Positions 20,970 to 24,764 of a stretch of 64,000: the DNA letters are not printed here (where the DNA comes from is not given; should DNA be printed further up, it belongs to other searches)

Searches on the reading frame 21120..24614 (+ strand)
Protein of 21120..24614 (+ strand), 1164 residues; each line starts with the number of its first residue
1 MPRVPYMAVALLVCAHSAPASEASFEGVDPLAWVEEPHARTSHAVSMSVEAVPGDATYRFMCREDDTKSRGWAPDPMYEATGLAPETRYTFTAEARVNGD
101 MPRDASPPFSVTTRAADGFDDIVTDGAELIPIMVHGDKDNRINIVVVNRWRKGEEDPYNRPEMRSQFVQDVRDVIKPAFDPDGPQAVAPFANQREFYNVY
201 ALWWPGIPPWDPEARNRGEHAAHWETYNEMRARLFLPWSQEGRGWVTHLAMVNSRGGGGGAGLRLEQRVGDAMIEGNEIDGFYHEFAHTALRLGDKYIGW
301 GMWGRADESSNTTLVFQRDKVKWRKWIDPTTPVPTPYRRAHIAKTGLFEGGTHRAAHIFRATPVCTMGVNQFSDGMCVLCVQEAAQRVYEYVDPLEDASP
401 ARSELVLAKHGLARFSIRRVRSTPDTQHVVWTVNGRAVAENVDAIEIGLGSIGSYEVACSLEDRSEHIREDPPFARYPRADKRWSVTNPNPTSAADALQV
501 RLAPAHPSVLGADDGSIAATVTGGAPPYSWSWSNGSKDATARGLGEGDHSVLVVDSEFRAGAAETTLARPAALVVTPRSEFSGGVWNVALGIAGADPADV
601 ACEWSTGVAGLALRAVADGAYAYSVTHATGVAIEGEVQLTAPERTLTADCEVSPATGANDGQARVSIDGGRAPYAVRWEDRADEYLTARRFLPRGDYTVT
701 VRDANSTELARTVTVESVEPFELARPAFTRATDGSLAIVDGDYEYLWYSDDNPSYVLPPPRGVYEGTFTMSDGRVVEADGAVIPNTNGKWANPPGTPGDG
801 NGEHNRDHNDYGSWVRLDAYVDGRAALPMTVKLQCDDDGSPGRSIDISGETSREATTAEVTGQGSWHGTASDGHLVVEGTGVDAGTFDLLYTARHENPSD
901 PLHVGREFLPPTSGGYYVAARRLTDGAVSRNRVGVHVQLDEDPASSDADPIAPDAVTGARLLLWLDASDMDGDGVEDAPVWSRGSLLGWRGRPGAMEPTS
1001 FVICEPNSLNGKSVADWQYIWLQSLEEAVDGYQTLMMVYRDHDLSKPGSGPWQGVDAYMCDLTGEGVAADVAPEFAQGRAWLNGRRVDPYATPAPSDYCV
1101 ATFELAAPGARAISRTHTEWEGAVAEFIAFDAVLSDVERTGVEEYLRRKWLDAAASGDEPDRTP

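Call 84: search_protein_families(library=pfam, proteins=[window:21120-24614:+], max_evalue=0.0001)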
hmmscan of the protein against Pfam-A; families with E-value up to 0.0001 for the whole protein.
window:21120-24614:+ (1164 aa): 2 families
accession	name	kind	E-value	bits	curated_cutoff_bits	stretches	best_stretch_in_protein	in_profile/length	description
PF13573.12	SprB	-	6.2e-10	39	28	1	511-536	11-36/37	SprB repeat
PF09471.16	Peptidase_M64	-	3.7e-05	23.5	26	0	282-343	146-213/302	IgA Peptidase M64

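Call 85: search_protein_families(library=padloc, proteins=[window:21120-24614:+], max_evalue=0.0001)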
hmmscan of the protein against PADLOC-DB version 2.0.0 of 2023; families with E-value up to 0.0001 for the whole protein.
window:21120-24614:+ (1164 aa): 0 families
